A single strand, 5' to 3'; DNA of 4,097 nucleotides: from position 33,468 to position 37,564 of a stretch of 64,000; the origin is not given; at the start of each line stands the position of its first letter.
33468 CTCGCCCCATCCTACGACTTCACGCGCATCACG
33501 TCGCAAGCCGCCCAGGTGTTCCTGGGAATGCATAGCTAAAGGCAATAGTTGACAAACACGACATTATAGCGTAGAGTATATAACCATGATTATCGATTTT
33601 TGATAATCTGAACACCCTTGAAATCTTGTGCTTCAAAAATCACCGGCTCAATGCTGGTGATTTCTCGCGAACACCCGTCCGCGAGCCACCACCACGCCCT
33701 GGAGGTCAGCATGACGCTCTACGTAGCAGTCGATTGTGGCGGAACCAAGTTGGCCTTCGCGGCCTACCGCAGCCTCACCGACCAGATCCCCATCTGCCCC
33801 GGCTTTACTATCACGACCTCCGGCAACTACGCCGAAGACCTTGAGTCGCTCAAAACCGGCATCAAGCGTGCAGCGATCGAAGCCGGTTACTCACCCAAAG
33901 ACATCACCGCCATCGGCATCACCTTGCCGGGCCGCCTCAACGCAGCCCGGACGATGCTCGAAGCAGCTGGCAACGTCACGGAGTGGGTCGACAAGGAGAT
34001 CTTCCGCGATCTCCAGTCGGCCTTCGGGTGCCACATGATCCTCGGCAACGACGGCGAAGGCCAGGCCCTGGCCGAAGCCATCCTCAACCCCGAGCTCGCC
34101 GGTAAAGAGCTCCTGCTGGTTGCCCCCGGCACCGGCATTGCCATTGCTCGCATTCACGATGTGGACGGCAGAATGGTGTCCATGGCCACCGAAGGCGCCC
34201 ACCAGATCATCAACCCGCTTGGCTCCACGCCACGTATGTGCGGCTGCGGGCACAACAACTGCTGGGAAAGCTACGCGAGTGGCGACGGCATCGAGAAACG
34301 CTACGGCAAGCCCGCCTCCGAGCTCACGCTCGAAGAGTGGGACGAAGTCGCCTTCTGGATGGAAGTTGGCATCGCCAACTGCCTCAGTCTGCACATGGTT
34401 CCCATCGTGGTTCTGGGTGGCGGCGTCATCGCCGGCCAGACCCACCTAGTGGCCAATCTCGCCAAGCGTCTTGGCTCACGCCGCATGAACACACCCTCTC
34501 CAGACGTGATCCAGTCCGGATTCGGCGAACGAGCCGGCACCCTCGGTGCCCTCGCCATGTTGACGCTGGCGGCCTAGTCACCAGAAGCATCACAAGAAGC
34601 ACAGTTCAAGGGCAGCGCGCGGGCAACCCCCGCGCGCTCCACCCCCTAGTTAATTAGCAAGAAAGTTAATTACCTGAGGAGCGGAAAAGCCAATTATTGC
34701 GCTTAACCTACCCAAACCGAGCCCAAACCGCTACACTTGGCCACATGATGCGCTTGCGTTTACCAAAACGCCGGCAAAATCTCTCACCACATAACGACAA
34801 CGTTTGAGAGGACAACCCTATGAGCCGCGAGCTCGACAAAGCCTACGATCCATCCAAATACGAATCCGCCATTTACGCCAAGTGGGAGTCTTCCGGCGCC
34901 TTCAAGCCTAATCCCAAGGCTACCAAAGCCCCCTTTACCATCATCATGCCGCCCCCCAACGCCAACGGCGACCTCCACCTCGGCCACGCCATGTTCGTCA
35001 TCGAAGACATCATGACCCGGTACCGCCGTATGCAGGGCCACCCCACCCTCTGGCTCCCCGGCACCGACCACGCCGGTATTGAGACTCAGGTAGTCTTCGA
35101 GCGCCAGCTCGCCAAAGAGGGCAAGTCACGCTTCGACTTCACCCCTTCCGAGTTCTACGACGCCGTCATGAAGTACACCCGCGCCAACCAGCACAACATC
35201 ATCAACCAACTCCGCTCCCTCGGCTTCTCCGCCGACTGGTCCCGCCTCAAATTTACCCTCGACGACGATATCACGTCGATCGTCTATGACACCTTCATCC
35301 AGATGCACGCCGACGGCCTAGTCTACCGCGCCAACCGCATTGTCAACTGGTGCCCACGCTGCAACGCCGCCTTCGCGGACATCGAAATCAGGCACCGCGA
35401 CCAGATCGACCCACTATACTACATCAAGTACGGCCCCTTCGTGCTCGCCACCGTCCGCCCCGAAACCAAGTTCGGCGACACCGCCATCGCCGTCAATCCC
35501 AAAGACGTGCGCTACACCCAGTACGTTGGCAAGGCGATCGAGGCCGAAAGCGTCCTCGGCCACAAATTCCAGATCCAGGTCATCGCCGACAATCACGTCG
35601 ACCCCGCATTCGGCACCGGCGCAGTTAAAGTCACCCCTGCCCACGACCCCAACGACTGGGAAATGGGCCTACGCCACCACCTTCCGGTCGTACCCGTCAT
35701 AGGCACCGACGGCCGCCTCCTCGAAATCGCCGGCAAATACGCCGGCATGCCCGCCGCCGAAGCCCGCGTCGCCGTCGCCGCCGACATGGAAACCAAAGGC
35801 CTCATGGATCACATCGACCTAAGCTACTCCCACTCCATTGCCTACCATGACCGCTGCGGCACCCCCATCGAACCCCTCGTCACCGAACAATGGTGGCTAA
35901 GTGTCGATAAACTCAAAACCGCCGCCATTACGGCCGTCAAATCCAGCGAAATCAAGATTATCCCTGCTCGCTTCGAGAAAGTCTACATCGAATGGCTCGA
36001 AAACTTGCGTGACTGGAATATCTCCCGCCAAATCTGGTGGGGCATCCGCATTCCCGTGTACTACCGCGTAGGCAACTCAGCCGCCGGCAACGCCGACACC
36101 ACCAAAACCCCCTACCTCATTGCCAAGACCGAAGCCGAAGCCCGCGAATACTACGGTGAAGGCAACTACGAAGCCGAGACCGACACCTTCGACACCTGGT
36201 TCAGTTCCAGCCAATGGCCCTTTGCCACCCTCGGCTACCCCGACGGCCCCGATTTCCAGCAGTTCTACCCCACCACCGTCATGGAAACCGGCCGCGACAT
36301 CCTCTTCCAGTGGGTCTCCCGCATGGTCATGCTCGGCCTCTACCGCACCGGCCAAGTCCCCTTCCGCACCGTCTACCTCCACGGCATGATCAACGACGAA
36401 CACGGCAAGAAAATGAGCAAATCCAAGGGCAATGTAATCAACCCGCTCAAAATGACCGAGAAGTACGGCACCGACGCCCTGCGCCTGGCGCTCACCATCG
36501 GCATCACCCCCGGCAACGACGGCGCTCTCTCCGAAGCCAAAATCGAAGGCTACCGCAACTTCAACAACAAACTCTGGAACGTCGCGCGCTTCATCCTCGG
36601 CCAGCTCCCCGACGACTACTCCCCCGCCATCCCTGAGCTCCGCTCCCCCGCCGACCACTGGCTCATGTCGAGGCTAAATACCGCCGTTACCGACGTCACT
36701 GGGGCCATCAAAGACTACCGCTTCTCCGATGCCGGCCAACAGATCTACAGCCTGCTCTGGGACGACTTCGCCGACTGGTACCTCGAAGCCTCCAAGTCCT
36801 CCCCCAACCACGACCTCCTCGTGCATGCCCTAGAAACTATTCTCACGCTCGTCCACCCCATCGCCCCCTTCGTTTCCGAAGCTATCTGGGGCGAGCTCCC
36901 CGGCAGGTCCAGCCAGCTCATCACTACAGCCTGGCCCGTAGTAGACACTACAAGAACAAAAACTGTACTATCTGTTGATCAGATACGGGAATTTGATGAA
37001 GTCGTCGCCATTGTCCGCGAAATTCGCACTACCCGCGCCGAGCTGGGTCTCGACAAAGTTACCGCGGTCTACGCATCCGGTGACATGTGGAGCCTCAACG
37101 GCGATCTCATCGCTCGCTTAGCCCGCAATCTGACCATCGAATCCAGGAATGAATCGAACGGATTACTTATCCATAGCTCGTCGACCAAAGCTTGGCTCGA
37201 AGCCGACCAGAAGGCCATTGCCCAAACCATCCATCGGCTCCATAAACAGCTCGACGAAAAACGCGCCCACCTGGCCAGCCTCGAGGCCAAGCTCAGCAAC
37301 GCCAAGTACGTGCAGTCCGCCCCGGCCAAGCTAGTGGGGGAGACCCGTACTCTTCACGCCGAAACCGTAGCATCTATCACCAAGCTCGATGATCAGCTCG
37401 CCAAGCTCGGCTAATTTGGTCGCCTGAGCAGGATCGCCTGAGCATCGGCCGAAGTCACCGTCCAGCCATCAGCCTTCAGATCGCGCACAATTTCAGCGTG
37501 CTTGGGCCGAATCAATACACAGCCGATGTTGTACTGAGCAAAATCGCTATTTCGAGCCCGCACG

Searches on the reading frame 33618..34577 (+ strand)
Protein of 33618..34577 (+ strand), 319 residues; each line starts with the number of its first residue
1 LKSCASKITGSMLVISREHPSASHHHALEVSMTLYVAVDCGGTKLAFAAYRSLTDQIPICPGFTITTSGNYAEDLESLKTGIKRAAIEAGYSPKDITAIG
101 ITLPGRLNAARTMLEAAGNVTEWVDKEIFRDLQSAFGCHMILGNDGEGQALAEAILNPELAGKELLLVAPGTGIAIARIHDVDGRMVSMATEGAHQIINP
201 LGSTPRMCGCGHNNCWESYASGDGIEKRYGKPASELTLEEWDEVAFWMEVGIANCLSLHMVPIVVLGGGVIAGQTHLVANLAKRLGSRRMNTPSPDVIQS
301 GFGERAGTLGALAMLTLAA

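Call 81: search_protein_families(library=pfam, proteins=[window:33618-34577:+], max_evalue=0.0001)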
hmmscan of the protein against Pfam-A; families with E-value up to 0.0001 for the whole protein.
window:33618-34577:+ (319 aa): 1 family
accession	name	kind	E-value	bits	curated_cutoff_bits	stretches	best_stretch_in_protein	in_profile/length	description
PF00480.26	ROK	-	2.4e-28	100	22.9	1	35-314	1-290/294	ROK family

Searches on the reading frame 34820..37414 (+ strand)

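Call 81: search_protein_families(library=pfam, proteins=[window:34820-37414:+], max_evalue=0.0001)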
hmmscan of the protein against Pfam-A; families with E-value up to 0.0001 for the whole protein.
window:34820-37414:+ (864 aa): 5 families
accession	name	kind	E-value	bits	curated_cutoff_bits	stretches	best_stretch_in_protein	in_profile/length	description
PF00133.28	tRNA-synt_1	-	3.1e-122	408.7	22.7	1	18-561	2-404/414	tRNA synthetases class I (I, L, M and V)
PF08264.19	Anticodon_1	-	1.1e-31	110.1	25.1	1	612-746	1-140/148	Anticodon-binding domain of tRNA ligase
PF09334.17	tRNA-synt_1g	-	1.8e-24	86.6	20.1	3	44-190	6-135/391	tRNA synthetases class I (M)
PF10458.14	Val_tRNA-synt_C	-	1e-09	39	25.9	1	800-864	2-66/66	Valyl tRNA synthetase tRNA binding arm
PF13603.12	tRNA-synt_1_2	-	1.8e-05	24.7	25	1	251-299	97-145/185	Leucyl-tRNA synthetase, editing domain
